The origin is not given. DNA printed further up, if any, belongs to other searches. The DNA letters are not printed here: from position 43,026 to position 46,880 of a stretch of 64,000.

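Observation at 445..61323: GCGCGC is a highly iterated palindrome in an AT-rich genome (HIP1-like, different word)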

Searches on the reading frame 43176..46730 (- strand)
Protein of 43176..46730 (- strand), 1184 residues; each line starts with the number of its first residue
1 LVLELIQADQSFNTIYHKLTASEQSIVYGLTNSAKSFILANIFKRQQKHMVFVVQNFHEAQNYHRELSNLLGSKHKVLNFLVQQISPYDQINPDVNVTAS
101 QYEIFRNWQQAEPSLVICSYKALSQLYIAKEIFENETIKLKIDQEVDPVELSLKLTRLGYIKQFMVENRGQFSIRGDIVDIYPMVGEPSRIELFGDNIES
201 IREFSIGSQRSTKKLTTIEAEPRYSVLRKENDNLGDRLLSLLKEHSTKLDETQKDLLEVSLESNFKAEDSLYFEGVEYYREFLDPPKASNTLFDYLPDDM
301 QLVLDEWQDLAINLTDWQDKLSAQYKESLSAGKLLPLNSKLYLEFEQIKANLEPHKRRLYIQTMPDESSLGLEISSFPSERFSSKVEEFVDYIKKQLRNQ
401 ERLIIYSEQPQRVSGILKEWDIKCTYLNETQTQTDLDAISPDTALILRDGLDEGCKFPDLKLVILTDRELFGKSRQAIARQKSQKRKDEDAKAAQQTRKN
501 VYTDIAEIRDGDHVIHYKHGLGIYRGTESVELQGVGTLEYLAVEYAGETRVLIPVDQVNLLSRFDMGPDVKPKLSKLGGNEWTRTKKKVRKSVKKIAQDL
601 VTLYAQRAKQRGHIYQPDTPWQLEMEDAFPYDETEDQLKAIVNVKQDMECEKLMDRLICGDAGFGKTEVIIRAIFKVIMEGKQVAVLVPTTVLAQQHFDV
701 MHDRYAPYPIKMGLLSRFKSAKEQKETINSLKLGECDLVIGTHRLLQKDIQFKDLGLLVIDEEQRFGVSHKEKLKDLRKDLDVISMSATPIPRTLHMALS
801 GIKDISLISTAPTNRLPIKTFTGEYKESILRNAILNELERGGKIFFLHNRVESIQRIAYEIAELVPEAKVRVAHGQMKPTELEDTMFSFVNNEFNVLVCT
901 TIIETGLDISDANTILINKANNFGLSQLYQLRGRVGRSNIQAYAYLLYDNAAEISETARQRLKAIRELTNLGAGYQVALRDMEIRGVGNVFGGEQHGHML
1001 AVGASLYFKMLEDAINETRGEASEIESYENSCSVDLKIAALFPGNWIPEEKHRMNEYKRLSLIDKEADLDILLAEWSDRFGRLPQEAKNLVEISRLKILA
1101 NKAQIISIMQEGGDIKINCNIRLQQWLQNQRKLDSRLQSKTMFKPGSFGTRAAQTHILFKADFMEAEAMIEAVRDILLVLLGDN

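Call 7: search_protein_families(library=ncbifam, proteins=[window:43176-46730:-])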
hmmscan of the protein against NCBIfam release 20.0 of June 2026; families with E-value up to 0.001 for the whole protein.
window:43176-46730:- (1184 aa): 28 families (the best 25 are shown)
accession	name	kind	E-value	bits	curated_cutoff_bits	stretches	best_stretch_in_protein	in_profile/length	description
TIGR00580.2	mfd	equivalog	9e-301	1000.5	800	1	155-1108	1-906/907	transcription-repair coupling factor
NF007966.0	PRK10689.1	equivalog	6.3e-230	766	1329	1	21-1118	13-1090/1148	transcription-repair coupling factor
NF008168.0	PRK10917.2-2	equivalog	1.3e-110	370.9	718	1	608-1025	341-762/795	ATP-dependent DNA helicase RecG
NF008165.0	PRK10917.1-3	equivalog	1.1e-105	354.7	711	1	607-1002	239-638/692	ATP-dependent DNA helicase RecG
TIGR00643.1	recG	equivalog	8e-105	351.9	659.4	1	606-998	209-607/629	ATP-dependent DNA helicase RecG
NF008164.0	PRK10917.1-2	equivalog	4.9e-90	302.7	785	1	604-998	248-645/704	ATP-dependent DNA helicase RecG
NF008170.0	PRK10917.2-4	equivalog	1.5e-88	297.7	975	1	607-1025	375-795/826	ATP-dependent DNA helicase RecG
NF008163.0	PRK10917.1-1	equivalog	2.2e-86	290.7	796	1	599-999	233-643/692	ATP-dependent DNA helicase RecG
NF008166.0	PRK10917.1-4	equivalog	9.6e-84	281.8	864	1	619-1001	263-658/705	ATP-dependent DNA helicase RecG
NF008167.0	PRK10917.2-1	equivalog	3.3e-71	240.4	995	1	624-1038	276-725/744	ATP-dependent DNA helicase RecG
NF008169.0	PRK10917.2-3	equivalog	8.3e-55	186.5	555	1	624-1000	221-584/610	ATP-dependent DNA helicase RecG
NF003673.1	PRK05298.1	equivalog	1.4e-26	93.1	743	1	17-306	23-336/653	excinuclease ABC subunit UvrB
TIGR00631.1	uvrb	equivalog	6.5e-24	84.1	750.1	1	16-306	22-336/658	excinuclease ABC subunit UvrB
NF004070.0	PRK05580.2-2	equivalog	2.1e-18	65.9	921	1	612-785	176-344/729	primosomal protein N'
TIGR00595.1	priA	equivalog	7.9e-18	64.3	230.35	1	657-772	1-111/509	replication restart helicase PriA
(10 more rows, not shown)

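Call 10: find_related_loci(query=window:43176-46730:-, collection=genome_contigs, flank=10000)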
Query window:43176-46730:- (1184 aa) in genome_contigs; peptide patterns used: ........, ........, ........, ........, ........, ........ (x = any residue, [..] = any of these).
97 stretches matched a pattern; 5 encode a relative of the query (tblastn E <= 1e-3); 5 distinct loci.
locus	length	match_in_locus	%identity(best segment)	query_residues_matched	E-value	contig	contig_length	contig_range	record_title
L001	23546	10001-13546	69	1-1180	0e+0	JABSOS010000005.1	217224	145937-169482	MAG: Candidatus Caenarcanales bacterium isolate DT_14 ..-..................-1_scaffold_5, whole genome shotgun sequence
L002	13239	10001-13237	71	1-1078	0e+0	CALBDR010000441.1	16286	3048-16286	MAG TPA_asm: uncultured Candidatus Melainabacteria bacterium isolate ERR1995206_bin.70_CONCOCT_v1.1_MAG genome assembly,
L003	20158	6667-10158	58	1-1180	0e+0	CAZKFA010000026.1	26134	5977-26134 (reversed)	MAG TPA_asm: uncultured Gammaproteobacteria bacterium isolate SRP150892_co1_172 genome assembly, contig: NODE_1547_lengt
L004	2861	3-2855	61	36-1003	0e+0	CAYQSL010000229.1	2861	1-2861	MAG TPA_asm: uncultured Gammaproteobacteria bacterium isolate SRP302895_co1_477 genome assembly, contig: NODE_82003_leng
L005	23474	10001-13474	59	1-1177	0e+0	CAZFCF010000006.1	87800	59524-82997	MAG TPA_asm: uncultured Gammaproteobacteria bacterium isolate SRP150892_co2_242 genome assembly, contig: NODE_219_length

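Call 19: find_related_loci(query=window:43176-46730:-, collection=metagenome_contigs, flank=10000)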
Query window:43176-46730:- (1184 aa) in metagenome_contigs; peptide patterns used: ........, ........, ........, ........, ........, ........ (x = any residue, [..] = any of these).
56 stretches matched a pattern; 1 encode a relative of the query (tblastn E <= 1e-3); 1 distinct loci.
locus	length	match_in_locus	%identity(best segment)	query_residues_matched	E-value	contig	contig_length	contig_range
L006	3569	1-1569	67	657-1180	0e+0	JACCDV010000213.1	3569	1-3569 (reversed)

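Call 24: find_homologous_proteins(query=window:43176-46730:-, max_evalue=1e-50)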
Query window:43176-46730:- (1184 aa): 804 proteins with E <= 1e-50 among 8000 candidates; the best 120 are listed.
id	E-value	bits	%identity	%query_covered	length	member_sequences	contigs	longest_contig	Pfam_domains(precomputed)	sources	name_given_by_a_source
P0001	0.0e+0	2645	100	100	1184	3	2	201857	PF02559.23,PF00270.36,PF17757.7,PF03461.21,PF00271.38,PF04851.22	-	-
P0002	0.0e+0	1854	69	100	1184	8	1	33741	PF02559.23,PF00270.36,PF17757.7,PF03461.21,PF00271.38,PF22590.3,PF04851.22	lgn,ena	-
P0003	0.0e+0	1821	68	100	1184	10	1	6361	PF02559.23,PF00270.36,PF17757.7,PF03461.21,PF00271.38,PF22590.3,PF04851.22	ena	-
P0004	0.0e+0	1812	68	100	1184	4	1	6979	PF02559.23,PF00270.36,PF17757.7,PF03461.21,PF00271.38,PF22590.3,PF04851.22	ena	-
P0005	0.0e+0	1809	67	100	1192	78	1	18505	PF02559.23,PF00270.36,PF17757.7,PF03461.21,PF00271.38,PF04851.22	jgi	jgi:transcription-repair coupling factor (superfamily II helicase)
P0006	0.0e+0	1575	61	99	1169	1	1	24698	PF02559.23,PF00270.36,PF17757.7,PF03461.21,PF00271.38,PF04851.22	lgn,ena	-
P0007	0.0e+0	1571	61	99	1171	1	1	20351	PF02559.23,PF00270.36,PF17757.7,PF03461.21,PF00271.38,PF04851.22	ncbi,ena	-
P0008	0.0e+0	1559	61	100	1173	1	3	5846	PF02559.23,PF00270.36,PF17757.7,PF03461.21,PF00271.38,PF04851.22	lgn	-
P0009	0.0e+0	1546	60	100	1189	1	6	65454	PF02559.23,PF00270.36,PF17757.7,PF03461.21,PF00271.38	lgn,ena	-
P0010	0.0e+0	1546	59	100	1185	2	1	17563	PF02559.23,PF00270.36,PF17757.7,PF03461.21,PF00271.38,PF04851.22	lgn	-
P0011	0.0e+0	1545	60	100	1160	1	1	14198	PF02559.23,PF00270.36,PF17757.7,PF03461.21,PF00271.38,PF04851.22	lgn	-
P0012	0.0e+0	1541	60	100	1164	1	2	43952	PF02559.23,PF00270.36,PF17757.7,PF03461.21,PF00271.38,PF04851.22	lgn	-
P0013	0.0e+0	1536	59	99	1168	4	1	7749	PF02559.23,PF00270.36,PF17757.7,PF03461.21,PF00271.38,PF22590.3,PF04851.22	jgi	jgi:transcription-repair coupling factor (superfamily II helicase)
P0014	0.0e+0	1535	59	98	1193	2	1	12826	PF02559.23,PF00270.36,PF17757.7,PF03461.21,PF00271.38,PF04851.22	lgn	-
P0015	0.0e+0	1535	60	100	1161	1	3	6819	PF02559.23,PF00270.36,PF17757.7,PF03461.21,PF00271.38,PF04851.22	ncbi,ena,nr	ncbi:MAG: transcription-repair coupling factor [Candidatus Melainabacteria bacterium]|nr:transcripti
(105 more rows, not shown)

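Call 26: list_cluster_members(proteins=[P0001])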
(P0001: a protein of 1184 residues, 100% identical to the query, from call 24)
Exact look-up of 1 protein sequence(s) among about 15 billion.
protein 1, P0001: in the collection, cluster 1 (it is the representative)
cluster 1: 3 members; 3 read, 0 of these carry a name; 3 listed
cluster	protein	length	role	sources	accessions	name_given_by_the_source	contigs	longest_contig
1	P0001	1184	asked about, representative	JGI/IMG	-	-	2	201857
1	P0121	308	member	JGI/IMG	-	-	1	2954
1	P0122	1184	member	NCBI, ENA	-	-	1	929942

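Call 27: find_encoding_contigs(protein=P0001, flank=10000, max_places=10)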
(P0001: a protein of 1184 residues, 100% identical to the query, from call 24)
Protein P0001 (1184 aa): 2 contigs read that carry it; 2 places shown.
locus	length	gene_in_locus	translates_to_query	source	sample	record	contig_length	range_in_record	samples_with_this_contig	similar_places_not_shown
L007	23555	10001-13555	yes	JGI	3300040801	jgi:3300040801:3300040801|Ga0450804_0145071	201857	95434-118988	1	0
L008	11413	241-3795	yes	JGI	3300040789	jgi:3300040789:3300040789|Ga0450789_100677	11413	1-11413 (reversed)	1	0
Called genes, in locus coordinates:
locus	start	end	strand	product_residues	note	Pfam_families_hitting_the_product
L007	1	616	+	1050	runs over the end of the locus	-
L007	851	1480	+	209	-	-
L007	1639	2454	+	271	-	PF01987:AIM24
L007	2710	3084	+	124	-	-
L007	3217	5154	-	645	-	PF04932:Wzy_C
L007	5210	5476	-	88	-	-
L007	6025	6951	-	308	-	-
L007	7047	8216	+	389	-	PF00155:Aminotran_1_2 (weak), PF00266:Aminotran_5, PF01212:Beta_elim_lyase (weak)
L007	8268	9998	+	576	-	PF22505:RNase_J_b_CASP, PF17770:RNase_J_C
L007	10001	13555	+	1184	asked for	PF17757:UvrB_inter, PF02559:CarD_TRCF_RID, PF00270:DEAD, PF04851:ResIII, PF00271:Helicase_C, PF03461:TRCF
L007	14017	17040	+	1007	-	-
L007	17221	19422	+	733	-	-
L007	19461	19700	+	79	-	-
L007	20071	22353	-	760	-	-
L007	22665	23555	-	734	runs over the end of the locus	-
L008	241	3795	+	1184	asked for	PF17757:UvrB_inter, PF02559:CarD_TRCF_RID, PF00270:DEAD, PF04851:ResIII, PF00271:Helicase_C, PF03461:TRCF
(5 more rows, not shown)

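Call 29: find_encoding_contigs(protein=P0122, flank=10000, max_places=6)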
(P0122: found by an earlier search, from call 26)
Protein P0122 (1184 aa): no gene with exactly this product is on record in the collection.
